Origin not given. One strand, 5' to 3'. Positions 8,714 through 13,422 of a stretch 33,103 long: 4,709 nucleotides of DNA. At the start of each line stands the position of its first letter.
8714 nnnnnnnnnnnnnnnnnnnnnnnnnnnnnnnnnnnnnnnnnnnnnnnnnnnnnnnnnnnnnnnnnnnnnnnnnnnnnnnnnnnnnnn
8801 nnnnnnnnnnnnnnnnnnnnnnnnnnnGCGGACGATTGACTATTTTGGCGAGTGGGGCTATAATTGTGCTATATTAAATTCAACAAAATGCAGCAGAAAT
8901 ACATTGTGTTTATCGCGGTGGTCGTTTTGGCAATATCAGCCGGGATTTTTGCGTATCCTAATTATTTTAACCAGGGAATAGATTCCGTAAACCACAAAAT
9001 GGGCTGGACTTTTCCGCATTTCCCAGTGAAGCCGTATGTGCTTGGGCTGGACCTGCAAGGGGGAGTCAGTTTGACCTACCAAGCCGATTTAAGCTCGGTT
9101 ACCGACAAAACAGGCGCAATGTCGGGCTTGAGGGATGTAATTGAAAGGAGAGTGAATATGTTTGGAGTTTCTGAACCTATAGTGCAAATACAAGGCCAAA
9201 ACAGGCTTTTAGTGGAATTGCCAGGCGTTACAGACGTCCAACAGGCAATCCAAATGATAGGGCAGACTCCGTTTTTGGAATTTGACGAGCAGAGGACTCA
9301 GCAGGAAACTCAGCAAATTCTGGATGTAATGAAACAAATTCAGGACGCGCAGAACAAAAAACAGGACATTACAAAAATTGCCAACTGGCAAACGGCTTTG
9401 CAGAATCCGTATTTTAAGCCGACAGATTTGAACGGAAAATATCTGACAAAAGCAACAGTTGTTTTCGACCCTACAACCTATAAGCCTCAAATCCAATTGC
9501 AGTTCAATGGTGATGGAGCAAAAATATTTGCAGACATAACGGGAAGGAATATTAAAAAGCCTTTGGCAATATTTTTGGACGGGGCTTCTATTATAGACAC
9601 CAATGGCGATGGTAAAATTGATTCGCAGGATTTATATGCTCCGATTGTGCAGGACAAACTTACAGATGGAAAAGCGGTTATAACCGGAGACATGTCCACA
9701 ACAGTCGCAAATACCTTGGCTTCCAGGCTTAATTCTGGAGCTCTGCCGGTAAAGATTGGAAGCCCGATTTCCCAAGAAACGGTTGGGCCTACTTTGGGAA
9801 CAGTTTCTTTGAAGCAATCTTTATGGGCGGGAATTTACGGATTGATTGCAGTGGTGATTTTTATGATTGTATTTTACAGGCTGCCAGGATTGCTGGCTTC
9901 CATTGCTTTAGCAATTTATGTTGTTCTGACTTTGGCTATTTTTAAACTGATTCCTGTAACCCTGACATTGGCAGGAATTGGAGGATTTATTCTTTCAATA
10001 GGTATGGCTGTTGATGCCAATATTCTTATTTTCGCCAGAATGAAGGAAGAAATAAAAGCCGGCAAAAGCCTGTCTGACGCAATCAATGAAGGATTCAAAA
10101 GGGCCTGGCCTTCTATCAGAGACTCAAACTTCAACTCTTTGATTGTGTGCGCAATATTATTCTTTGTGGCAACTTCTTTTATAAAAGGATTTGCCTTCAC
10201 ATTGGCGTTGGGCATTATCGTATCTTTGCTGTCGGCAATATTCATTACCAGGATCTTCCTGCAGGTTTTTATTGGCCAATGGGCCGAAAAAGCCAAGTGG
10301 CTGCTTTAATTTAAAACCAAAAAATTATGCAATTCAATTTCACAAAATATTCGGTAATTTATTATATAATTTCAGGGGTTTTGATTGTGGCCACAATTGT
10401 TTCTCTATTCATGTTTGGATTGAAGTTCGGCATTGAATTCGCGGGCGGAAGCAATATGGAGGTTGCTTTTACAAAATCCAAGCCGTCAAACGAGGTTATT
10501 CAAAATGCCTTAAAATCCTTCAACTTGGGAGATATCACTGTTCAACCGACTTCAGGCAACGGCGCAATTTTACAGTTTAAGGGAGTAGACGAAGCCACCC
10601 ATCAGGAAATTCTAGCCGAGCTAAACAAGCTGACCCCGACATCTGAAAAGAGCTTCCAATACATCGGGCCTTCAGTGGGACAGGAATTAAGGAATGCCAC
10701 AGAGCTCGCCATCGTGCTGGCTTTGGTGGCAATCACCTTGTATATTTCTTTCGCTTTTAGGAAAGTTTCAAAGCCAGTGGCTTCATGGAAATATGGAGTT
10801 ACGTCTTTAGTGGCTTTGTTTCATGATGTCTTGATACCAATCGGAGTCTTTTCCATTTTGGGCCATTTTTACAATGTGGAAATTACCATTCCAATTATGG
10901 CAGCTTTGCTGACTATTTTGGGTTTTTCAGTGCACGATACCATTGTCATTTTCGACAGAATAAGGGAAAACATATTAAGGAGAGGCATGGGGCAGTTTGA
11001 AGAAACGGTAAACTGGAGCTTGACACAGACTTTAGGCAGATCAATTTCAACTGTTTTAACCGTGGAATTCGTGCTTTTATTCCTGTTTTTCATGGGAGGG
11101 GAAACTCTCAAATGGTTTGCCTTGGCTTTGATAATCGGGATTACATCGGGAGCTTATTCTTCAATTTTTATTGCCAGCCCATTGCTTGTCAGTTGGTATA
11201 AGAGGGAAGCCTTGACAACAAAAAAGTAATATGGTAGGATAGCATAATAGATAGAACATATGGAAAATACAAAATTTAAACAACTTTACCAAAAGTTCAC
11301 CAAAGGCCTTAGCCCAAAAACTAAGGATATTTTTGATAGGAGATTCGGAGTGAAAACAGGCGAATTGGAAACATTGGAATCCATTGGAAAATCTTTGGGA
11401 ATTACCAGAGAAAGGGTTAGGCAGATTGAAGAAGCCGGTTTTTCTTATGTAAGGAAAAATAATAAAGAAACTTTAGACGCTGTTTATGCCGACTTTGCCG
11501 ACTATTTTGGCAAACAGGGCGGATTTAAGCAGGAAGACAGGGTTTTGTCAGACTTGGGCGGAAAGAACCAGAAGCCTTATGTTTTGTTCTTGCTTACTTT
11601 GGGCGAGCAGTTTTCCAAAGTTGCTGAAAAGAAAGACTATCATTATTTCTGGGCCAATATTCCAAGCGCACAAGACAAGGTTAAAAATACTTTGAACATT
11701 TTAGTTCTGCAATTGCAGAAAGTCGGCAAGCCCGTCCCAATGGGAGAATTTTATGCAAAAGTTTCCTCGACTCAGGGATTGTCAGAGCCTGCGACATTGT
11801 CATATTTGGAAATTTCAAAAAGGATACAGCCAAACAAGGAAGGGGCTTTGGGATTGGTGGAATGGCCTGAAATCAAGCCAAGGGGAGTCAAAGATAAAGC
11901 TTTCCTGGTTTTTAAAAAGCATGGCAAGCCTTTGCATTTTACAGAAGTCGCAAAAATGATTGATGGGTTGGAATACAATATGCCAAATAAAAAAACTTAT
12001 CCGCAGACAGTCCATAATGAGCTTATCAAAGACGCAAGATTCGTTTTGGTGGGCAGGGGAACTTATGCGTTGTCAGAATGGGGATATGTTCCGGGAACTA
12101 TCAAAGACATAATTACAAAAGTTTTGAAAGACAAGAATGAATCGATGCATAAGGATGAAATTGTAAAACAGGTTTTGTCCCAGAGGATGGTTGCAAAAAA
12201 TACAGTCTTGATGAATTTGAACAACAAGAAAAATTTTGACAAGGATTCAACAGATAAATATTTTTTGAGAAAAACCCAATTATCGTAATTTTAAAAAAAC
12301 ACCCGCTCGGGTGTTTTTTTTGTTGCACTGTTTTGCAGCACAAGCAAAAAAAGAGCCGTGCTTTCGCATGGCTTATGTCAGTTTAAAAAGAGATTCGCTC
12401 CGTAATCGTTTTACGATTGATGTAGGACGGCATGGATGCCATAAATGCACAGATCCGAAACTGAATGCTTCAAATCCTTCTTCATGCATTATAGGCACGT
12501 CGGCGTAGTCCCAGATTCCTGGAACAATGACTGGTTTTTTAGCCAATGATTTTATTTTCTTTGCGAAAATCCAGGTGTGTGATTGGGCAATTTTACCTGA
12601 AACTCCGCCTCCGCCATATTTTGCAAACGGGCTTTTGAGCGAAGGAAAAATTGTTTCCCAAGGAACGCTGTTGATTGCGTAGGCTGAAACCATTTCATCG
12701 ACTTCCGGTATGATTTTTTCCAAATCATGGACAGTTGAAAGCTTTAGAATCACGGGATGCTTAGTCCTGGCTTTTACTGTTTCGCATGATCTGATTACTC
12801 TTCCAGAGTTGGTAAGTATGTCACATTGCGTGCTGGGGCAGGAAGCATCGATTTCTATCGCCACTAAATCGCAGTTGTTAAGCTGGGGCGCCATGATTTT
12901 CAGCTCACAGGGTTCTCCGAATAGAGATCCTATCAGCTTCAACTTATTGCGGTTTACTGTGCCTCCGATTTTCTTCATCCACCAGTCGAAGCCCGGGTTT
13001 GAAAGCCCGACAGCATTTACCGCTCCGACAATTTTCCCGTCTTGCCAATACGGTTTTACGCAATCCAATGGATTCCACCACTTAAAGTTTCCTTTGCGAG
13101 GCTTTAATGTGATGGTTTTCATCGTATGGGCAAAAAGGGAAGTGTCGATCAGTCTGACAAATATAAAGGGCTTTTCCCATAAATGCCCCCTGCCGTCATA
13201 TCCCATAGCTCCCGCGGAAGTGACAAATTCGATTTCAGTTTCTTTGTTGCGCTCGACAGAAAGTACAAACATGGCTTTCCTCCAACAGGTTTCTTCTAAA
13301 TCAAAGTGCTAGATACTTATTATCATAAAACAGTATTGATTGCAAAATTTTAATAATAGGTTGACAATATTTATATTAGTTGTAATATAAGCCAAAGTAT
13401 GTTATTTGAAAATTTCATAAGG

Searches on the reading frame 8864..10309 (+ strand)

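Call 30: search_protein_families(library=pfam, proteins=[window:8864-10309:+], max_evalue=0.01)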
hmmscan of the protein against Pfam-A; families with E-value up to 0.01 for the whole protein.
window:8864-10309:+ (481 aa): 7 families
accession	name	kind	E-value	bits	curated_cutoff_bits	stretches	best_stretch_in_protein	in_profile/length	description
PF22599.2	SecDF_P1_head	-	1.3e-23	83.5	27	1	187-296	19-114/114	SecDF, P1 head subdomain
PF21760.3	SecD_1st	-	2e-21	75.6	27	1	89-143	4-58/60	Protein translocase subunit SecDF, P1 domain, N-terminal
PF02355.23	SecD_SecF_C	-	7.4e-17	61.8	20.5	1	302-466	16-183/189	Protein export membrane protein SecD/SecF, C-terminal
PF03176.21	MMPL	-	4.4e-11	42.7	20.5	1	342-473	176-305/333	MMPL family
PF13202.12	EF-hand_5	-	0.0023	17.8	25.9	1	243-257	7-21/25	EF hand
PF00873.25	ACR_tran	-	0.0026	16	28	1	325-470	339-490/1021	AcrB/AcrD/AcrF family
PF07549.19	Sec_GG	-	0.0047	16.9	20.3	0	60-75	10-25/28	SecD/SecF GG Motif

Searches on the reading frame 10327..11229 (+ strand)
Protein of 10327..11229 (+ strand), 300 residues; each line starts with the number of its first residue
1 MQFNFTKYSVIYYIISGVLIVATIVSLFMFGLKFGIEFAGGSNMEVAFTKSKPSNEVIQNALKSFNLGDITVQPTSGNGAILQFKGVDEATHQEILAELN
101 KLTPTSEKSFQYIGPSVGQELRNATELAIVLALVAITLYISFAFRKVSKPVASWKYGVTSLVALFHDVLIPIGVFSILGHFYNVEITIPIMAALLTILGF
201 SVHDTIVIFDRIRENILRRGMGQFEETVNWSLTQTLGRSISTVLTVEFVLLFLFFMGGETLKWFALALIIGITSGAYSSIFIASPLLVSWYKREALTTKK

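Call 30: search_protein_families(library=pfam, proteins=[window:10327-11229:+], max_evalue=0.01)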
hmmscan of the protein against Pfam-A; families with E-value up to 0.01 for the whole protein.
window:10327-11229:+ (300 aa): 2 families
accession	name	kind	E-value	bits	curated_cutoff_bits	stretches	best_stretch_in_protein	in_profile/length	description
PF02355.23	SecD_SecF_C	-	3.4e-54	183.6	20.5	1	104-292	12-188/189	Protein export membrane protein SecD/SecF, C-terminal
PF07549.19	Sec_GG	-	6.2e-08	32.4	20.3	1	25-51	1-27/28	SecD/SecF GG Motif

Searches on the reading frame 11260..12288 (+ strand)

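Call 4: search_protein_families(library=pfam, proteins=[window:11260-12288:+], max_evalue=0.1)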
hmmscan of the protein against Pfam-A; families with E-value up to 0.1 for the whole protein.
window:11260-12288:+ (342 aa): 2 families
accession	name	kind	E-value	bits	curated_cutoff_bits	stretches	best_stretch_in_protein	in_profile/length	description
PF05066.19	HARE-HTH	-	1.2e-13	51.6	25.9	1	210-274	3-71/71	HB1, ASXL, restriction endonuclease HTH domain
PF04545.22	Sigma70_r4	-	1.6e-10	40.7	24.1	1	16-65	4-49/50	Sigma-70, region 4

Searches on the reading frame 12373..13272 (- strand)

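Call 4: search_protein_families(library=pfam, proteins=[window:12373-13272:-], max_evalue=0.1)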
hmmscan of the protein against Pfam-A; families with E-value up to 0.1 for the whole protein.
window:12373-13272:- (299 aa): 1 family
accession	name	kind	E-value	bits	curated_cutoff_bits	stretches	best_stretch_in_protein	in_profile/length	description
PF01180.27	DHO_dh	-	5.9e-08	32.7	27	1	43-233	33-226/291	Dihydroorotate dehydrogenase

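Call 5: search_protein_families(library=ncbifam, proteins=[window:12373-13272:-], max_evalue=0.1)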
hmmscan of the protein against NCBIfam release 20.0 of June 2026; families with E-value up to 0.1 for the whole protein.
window:12373-13272:- (299 aa): 5 families
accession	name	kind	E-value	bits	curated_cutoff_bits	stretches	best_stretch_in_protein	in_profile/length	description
NF005574.0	PRK07259.1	equivalog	7e-17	61.3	269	1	47-291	41-284/304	dihydroorotate dehydrogenase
TIGR01037.2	pyrD_sub1_fam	subfamily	1.6e-14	53.7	270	1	42-259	31-249/300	dihydroorotate dehydrogenase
NF041011.1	dihydoor_dh_Arch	equivalog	3.3e-13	49.4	330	1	47-277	36-255/289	dihydroorotate dehydrogenase PyrD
NF002702.0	PRK02506.1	equivalog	0.00021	20.6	301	1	50-186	43-174/313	dihydroorotate oxidase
TIGR04250.1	SCM_rSAM_ScmE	equivalog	0.0098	14.8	400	1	131-178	100-146/358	SynChlorMet cassette radical SAM/SPASM protein ScmE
